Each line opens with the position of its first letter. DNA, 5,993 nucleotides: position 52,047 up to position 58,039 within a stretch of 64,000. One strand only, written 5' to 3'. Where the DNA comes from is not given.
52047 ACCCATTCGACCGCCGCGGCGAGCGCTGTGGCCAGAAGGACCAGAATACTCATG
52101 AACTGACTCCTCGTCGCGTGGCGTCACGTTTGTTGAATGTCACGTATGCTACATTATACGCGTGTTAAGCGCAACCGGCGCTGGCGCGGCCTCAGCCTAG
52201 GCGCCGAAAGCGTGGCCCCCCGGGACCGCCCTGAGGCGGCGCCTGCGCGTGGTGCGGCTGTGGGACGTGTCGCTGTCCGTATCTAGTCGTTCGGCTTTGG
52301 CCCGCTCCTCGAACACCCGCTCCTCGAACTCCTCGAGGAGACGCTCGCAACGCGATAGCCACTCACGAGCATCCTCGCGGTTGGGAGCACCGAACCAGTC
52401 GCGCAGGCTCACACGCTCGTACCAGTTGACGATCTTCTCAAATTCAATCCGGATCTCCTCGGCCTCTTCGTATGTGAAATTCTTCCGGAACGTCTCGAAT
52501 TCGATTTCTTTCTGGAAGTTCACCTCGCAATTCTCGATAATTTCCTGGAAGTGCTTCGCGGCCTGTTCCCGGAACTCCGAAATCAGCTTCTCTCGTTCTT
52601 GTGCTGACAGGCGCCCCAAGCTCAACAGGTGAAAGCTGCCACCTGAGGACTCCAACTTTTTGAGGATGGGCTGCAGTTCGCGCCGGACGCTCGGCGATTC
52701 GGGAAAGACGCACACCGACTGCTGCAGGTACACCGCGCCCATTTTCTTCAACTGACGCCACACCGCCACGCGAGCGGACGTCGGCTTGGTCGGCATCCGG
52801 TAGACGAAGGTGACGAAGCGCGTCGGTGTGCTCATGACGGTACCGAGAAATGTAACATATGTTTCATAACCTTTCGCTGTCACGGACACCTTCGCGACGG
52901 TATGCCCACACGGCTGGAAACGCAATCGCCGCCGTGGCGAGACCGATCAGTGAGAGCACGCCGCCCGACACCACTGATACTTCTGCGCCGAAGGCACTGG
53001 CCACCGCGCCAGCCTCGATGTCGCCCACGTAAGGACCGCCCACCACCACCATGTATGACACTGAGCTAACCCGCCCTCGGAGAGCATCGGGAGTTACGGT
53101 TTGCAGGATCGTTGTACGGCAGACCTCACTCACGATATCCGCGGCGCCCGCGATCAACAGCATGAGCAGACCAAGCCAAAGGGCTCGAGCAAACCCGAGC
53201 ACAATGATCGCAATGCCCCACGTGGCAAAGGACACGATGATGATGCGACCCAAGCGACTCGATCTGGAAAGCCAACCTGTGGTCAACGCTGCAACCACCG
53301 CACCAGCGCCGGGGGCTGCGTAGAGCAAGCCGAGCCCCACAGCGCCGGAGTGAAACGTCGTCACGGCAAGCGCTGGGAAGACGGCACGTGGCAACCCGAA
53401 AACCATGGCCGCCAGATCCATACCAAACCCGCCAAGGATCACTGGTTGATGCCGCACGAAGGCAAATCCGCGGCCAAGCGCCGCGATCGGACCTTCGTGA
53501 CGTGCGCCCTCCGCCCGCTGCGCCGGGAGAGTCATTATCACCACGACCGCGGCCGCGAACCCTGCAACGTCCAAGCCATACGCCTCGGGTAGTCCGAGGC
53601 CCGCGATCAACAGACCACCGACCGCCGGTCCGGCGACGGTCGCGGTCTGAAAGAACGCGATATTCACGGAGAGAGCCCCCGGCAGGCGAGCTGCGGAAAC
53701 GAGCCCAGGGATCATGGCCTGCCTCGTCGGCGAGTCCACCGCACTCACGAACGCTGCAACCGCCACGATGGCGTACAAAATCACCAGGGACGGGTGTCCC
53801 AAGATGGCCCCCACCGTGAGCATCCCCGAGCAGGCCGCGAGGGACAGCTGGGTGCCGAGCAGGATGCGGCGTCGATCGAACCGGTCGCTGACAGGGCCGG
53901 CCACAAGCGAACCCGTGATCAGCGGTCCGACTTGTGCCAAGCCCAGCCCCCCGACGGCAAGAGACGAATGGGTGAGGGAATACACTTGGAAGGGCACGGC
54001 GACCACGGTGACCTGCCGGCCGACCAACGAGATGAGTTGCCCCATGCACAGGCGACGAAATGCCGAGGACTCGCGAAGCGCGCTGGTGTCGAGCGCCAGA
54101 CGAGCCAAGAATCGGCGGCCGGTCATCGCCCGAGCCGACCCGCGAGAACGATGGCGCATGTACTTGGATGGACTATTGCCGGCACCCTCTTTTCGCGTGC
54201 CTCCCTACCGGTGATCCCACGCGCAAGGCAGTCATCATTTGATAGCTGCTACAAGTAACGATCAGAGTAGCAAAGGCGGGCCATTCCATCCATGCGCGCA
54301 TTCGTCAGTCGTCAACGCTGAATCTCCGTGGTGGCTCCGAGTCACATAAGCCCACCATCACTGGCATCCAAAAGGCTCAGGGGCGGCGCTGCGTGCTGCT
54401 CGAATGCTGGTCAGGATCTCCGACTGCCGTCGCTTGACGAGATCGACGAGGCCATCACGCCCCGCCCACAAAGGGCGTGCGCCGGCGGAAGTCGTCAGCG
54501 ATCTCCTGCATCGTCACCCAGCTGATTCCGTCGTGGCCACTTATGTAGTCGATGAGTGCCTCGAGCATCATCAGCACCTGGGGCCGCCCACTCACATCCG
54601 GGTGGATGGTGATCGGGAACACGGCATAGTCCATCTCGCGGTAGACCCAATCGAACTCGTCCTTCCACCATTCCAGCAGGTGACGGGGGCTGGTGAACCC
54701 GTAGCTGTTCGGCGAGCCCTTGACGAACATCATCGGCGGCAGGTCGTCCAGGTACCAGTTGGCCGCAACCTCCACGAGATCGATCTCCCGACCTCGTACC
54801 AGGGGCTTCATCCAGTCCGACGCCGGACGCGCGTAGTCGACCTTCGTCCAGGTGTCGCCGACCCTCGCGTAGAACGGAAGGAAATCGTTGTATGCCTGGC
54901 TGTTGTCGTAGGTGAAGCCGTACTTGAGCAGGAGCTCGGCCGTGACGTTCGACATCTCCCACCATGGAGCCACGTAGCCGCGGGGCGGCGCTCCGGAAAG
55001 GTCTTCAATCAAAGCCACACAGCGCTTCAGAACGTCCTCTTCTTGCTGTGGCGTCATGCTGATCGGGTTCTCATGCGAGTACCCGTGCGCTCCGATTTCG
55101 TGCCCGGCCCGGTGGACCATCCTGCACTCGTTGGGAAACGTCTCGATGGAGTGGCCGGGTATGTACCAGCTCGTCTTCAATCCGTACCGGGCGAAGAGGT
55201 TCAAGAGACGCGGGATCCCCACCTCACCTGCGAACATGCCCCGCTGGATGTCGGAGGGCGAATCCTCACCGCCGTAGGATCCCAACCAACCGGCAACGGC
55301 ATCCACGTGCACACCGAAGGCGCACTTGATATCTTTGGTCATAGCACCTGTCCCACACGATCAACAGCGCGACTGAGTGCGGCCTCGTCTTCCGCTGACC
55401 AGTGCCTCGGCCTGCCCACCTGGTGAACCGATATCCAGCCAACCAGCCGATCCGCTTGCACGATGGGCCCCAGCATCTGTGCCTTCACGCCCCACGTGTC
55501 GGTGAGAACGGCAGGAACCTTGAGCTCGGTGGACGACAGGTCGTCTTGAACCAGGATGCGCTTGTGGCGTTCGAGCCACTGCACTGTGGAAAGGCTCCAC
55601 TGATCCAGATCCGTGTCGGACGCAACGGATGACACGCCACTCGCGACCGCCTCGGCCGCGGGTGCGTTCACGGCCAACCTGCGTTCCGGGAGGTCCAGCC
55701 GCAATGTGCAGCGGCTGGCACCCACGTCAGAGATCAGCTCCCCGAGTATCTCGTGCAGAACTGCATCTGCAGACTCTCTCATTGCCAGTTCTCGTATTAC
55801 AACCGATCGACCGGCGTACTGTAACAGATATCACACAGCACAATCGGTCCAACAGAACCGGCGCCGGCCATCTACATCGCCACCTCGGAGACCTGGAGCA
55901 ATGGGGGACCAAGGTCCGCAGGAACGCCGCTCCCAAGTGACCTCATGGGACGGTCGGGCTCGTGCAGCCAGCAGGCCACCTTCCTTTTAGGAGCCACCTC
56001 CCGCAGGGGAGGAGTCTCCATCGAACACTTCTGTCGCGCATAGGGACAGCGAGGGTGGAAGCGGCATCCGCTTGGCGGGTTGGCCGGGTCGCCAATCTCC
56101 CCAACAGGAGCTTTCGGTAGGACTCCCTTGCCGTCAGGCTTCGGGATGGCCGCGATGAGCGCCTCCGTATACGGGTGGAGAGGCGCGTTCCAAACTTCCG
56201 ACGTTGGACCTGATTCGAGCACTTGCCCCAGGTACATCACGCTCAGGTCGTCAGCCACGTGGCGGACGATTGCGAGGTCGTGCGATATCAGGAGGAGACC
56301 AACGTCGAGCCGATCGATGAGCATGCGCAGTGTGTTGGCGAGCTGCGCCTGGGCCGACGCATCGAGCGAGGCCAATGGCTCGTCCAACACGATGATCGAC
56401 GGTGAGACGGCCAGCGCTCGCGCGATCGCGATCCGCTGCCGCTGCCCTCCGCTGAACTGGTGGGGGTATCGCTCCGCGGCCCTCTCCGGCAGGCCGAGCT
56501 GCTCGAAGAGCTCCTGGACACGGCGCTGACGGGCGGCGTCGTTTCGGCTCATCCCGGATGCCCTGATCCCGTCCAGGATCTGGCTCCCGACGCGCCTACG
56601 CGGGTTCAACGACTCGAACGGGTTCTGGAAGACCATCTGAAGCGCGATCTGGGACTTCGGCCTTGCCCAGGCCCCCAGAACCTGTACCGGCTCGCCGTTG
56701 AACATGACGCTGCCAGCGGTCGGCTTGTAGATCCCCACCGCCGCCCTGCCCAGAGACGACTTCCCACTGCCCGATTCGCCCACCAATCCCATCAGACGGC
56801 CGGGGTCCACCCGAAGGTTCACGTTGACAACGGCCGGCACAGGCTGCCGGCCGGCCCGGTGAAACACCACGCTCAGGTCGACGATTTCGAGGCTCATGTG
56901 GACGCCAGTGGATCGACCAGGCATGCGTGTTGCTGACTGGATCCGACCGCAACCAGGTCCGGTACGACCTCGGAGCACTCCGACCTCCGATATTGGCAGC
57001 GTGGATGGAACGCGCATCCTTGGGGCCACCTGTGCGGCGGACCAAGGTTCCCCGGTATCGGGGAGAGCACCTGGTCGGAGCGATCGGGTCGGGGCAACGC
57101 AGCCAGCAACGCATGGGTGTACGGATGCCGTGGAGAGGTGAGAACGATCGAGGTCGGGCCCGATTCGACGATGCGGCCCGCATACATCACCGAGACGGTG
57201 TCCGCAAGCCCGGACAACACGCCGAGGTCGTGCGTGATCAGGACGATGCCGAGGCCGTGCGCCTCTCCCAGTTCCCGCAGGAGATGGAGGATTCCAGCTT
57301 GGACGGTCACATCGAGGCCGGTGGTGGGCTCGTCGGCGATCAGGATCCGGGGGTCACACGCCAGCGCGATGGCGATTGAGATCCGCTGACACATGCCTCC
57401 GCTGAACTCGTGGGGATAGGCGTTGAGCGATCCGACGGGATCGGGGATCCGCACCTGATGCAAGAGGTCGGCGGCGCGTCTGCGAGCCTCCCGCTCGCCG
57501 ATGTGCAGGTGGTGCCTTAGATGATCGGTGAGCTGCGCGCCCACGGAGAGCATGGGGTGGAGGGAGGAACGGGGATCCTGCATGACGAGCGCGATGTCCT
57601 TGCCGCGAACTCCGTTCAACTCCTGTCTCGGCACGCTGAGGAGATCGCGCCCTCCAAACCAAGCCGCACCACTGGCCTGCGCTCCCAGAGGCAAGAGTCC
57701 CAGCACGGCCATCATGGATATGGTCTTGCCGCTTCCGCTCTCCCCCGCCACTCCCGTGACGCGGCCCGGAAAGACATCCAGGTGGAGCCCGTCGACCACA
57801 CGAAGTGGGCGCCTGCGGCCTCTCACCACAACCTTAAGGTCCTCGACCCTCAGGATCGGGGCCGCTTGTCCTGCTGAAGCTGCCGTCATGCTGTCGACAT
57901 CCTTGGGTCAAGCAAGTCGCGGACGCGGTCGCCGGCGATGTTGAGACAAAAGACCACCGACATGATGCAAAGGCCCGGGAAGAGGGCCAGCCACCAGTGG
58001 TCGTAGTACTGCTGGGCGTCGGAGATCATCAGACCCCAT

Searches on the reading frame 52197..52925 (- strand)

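Call 15: search_protein_families(library=pfam, proteins=[window:52197-52925:-])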
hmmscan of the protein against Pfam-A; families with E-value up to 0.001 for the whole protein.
window:52197-52925:- (242 aa): 1 family
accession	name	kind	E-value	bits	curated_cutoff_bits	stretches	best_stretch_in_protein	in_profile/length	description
PF20229.3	ChrB_N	-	4.9e-32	111.5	23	1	52-208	1-156/159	Protein ChrB, N-terminal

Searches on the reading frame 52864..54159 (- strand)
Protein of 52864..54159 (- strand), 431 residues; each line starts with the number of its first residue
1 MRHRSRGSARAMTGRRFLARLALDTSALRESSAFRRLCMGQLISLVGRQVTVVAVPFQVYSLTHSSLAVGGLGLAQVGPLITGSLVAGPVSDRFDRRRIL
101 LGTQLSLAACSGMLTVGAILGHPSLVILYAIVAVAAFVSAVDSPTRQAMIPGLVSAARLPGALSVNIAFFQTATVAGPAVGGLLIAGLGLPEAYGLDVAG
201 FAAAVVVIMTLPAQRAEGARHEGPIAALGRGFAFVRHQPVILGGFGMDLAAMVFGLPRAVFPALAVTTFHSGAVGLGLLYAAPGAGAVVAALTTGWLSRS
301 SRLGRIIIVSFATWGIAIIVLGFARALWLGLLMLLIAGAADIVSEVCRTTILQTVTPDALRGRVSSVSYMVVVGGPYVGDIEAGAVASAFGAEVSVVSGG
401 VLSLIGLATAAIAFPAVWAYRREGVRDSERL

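Call 15: search_protein_families(library=pfam, proteins=[window:52864-54159:-])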
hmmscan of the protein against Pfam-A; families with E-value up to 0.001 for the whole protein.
window:52864-54159:- (431 aa): 2 families
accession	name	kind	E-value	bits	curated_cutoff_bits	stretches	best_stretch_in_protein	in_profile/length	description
PF05977.19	MFS_3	-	1.3e-39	136.5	27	1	31-409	9-389/524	Transmembrane secretion effector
PF07690.21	MFS_1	-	3.7e-30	105.5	33.4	2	37-372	1-339/347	Major Facilitator Superfamily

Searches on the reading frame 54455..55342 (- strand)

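Call 35: search_protein_families(library=pfam, proteins=[window:54455-55342:-], max_evalue=0.01)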
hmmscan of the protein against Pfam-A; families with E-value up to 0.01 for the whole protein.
window:54455-55342:- (295 aa): 2 families
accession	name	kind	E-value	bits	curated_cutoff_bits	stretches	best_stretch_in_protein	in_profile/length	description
PF01522.26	Polysacc_deac_1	-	1.2e-16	61.2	23.1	1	43-145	21-123/124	Polysaccharide deacetylase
PF10096.14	DUF2334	-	2.5e-05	24.4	26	1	68-145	54-142/203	Uncharacterized protein conserved in bacteria (DUF2334)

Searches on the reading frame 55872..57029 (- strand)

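Call 35: search_protein_families(library=pfam, proteins=[window:55872-57029:-], max_evalue=0.01)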
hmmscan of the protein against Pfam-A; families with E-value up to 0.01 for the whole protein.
window:55872-57029:- (385 aa): 6 families
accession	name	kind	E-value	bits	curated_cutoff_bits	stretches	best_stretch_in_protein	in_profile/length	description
PF00005.33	ABC_tran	-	2.7e-31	109.4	25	1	69-220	3-137/137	ABC transporter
PF08352.17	oligo_HPY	-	9.9e-18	64.7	27.1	1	272-335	2-65/65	Oligopeptide/dipeptide transporter, C-terminal region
PF13304.12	AAA_21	-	4.1e-07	30.8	27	1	175-255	221-303/304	AAA domain, putative AbiEii toxin, Type IV TA system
PF02463.25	SMC_N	-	1.3e-05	25.2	40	1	79-258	26-205/220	RecF/RecN/SMC N terminal domain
PF13191.12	AAA_16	-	0.0029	18.5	32.6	1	78-237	25-159/167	AAA ATPase domain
PF20703.3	nSTAND1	-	0.0033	17.6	27.1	1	73-98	29-54/379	Novel STAND NTPase 1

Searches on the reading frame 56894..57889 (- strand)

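Call 35: search_protein_families(library=pfam, proteins=[window:56894-57889:-], max_evalue=0.01)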
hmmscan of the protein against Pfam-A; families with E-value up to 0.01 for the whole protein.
window:56894-57889:- (331 aa): 3 families
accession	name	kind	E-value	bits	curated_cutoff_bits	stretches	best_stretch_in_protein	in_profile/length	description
PF00005.33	ABC_tran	-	4.6e-23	82.8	25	1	33-190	2-137/137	ABC transporter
PF08352.17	oligo_HPY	-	1.8e-19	70.3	27.1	1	241-305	1-65/65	Oligopeptide/dipeptide transporter, C-terminal region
PF13304.12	AAA_21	-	6e-07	30.3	27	1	156-226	232-304/304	AAA domain, putative AbiEii toxin, Type IV TA system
